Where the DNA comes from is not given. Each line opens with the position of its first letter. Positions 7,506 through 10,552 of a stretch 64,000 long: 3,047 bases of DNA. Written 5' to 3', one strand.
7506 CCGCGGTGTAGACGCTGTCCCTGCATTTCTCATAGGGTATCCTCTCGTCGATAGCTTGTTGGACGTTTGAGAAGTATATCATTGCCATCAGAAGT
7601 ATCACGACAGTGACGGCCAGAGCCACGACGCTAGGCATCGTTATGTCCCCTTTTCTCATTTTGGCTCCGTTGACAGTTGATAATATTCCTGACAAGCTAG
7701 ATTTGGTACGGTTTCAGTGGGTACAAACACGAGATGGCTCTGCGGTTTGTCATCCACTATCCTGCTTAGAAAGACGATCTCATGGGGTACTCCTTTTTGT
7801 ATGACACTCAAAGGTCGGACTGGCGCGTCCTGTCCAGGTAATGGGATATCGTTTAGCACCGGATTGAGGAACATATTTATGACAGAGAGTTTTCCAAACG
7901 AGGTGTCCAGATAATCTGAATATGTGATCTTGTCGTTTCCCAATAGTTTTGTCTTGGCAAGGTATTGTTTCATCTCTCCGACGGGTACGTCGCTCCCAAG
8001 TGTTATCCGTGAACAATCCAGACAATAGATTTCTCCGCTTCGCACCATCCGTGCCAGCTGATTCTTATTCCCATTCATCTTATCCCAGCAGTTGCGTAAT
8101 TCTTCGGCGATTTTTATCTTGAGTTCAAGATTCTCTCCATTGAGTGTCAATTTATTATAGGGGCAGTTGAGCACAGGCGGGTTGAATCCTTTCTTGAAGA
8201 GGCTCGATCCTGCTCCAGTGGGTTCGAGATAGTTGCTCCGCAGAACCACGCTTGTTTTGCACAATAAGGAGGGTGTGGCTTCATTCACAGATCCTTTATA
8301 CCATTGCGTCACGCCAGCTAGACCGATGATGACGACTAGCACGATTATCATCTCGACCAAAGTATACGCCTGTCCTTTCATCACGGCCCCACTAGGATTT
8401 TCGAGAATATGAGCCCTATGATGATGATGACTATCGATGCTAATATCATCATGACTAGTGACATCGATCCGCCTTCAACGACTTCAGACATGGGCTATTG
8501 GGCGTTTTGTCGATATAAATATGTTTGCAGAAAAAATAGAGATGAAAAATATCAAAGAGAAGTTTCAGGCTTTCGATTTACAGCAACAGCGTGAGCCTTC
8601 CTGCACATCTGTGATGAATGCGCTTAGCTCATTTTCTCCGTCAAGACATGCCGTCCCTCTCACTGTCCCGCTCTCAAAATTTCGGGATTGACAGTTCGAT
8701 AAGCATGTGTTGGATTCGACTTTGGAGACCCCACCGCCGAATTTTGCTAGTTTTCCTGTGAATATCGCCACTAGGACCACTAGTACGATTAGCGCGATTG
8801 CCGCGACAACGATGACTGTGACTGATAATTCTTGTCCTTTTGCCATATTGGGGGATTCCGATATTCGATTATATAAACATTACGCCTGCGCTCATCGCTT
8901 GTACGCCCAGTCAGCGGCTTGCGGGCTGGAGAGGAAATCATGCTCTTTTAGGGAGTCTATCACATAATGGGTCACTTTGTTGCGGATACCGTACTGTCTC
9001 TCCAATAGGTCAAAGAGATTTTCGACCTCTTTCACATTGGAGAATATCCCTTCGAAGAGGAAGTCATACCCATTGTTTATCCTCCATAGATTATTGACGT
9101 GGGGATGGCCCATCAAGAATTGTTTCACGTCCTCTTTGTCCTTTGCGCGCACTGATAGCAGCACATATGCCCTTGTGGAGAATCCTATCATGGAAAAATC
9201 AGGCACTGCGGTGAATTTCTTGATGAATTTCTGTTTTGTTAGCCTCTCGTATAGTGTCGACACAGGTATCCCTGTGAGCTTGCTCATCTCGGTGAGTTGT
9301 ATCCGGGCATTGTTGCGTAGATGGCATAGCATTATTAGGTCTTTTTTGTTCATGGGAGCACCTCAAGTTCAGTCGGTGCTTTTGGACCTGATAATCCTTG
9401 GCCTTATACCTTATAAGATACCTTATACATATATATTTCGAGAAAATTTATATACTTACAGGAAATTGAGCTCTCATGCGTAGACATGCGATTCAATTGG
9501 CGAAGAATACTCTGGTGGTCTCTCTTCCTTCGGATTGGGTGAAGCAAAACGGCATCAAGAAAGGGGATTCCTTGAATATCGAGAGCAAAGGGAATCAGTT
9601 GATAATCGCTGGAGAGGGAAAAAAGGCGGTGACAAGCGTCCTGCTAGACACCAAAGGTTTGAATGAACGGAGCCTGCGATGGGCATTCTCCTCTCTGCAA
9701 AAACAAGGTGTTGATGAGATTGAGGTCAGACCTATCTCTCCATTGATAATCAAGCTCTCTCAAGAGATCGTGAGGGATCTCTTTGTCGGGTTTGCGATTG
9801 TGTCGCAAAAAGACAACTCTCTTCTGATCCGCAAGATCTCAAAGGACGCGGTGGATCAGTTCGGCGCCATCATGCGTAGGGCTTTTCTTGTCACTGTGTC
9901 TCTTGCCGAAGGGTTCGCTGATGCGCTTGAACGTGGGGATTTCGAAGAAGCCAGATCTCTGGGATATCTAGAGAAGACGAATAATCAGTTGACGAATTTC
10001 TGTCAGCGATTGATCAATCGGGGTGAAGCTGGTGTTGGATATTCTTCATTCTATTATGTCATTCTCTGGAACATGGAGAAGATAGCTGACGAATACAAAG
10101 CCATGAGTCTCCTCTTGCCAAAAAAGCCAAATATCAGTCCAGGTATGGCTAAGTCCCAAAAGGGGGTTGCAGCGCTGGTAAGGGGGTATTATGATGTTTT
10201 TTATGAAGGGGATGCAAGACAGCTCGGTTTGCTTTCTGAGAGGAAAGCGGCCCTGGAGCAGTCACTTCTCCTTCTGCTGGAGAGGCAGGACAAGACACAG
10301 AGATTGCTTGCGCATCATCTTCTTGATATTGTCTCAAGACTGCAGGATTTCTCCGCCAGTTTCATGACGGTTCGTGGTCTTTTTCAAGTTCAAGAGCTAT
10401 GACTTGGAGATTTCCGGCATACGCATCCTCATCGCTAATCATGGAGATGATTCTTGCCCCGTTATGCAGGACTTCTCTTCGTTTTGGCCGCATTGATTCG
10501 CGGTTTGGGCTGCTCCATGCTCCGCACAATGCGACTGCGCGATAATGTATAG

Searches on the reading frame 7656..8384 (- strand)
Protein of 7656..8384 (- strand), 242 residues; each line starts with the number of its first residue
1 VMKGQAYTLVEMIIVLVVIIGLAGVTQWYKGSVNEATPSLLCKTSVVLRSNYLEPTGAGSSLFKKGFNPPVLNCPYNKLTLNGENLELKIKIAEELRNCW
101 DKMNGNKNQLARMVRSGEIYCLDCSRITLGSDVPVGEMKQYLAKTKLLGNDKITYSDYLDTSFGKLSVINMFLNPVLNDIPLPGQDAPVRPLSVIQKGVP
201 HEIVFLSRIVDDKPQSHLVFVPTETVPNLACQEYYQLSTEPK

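Call 6: search_protein_families(library=pfam, max_evalue=1, proteins=[window:7656-8384:-])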
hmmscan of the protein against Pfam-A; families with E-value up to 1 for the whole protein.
window:7656-8384:- (242 aa): 2 families
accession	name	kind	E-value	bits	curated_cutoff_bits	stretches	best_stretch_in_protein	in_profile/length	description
PF07963.17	N_methyl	-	0.018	15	21.2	1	1-19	1-19/27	Prokaryotic N-terminal methylation motif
PF16982.10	Flp1_like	-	0.64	10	33.5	0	9-23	11-25/49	Putative Flagellin, Flp1-like, domain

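Call 20: search_protein_families(library=ncbifam, max_evalue=1, proteins=[window:7656-8384:-])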
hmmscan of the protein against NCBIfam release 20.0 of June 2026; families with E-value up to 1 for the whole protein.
window:7656-8384:- (242 aa): 5 families
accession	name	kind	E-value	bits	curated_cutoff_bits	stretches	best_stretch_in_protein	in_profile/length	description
NF040999.1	pilin_ComGC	equivalog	0.014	15.6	75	1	5-19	2-16/84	competence type IV pilus major pilin ComGC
TIGR02532.1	IV_pilin_GFxxxE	domain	0.053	13.4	16.3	1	7-19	4-16/24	prepilin-type N-terminal cleavage/methylation domain-containing protein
NF041002.1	pilin_ComGF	equivalog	0.056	13.7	80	1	5-29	2-26/139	competence type IV pilus minor pilin ComGF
NF040982.1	ComGD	equivalog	0.17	12.3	70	1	5-23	2-20/139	competence type IV pilus minor pilin ComGD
NF007800.0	PRK10506.1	equivalog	0.79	9.5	158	1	3-29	7-35/163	prepilin peptidase-dependent protein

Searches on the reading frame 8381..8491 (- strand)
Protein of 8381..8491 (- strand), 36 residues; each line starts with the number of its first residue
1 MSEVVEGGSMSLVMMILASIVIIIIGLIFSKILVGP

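Call 6: search_protein_families(library=pfam, max_evalue=1, proteins=[window:8381-8491:-])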
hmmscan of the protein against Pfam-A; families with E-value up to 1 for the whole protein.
window:8381-8491:- (36 aa): 2 families
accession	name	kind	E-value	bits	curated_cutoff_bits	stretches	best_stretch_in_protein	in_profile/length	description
PF05552.17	MS_channel_1st_1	-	0.17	12.2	22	1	16-33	17-34/50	Mechanosensitive ion channel, conserved TM helix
PF10717.14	ODV-E18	-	0.33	11.3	28.1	1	9-30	23-44/87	Occlusion-derived virus envelope protein ODV-E18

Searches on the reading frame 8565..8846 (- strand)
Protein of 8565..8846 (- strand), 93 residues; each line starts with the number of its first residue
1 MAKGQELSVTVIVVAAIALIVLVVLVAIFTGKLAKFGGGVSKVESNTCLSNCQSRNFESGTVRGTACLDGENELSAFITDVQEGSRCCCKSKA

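Call 6: search_protein_families(library=pfam, max_evalue=1, proteins=[window:8565-8846:-])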
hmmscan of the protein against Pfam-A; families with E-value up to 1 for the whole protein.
window:8565-8846:- (93 aa): 3 families
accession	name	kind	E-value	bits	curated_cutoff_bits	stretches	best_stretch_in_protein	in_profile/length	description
PF07219.19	HemY_N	-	0.069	13.7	31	1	6-43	13-50/107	HemY protein N-terminus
PF06103.16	DUF948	-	0.094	13.3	37.2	1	13-40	4-31/89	Bacterial protein of unknown function (DUF948)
PF11837.13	INV_N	-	0.22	12.5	27.8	1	7-40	21-54/109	Beta-fructofuranosidase, N-terminal domain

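Call 20: search_protein_families(library=ncbifam, max_evalue=1, proteins=[window:8565-8846:-])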
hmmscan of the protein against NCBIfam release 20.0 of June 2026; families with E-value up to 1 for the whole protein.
window:8565-8846:- (93 aa): 1 family
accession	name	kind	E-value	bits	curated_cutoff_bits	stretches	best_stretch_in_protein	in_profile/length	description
NF011901.0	PRK15374.1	equivalog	0.19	10.5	828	1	8-47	408-448/593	type III secretion system needle tip complex protein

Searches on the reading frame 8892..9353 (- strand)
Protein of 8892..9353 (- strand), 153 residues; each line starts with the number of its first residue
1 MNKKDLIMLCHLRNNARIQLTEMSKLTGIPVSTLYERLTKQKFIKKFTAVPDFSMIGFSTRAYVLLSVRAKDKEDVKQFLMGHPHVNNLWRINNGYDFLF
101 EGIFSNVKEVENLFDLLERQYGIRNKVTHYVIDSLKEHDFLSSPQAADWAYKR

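Call 7: search_protein_families(library=pfam, max_evalue=0.01, proteins=[window:8892-9353:-])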
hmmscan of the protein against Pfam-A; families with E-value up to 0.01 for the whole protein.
window:8892-9353:- (153 aa): 3 families
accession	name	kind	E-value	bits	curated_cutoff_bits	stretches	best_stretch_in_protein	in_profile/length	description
PF01037.27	AsnC_trans_reg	-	5.7e-06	26.6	25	1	65-133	2-72/73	Lrp/AsnC ligand binding domain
PF13412.12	HTH_24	-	0.00021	21.2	21.9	1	1-39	1-39/48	Winged helix-turn-helix DNA-binding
PF13404.12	HTH_AsnC-type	-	0.0029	17.8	27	1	1-39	1-39/42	AsnC-type helix-turn-helix domain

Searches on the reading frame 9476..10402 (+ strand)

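Call 7: search_protein_families(library=pfam, max_evalue=0.01, proteins=[window:9476-10402:+])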
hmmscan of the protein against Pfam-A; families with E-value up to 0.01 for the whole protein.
window:9476-10402:+ (308 aa): 1 family
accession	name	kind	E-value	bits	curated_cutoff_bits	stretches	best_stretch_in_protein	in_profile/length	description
PF04014.23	MazE_antitoxin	-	1.7e-09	37.9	24.7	1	10-44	5-40/48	Antidote-toxin recognition MazE, bacterial antitoxin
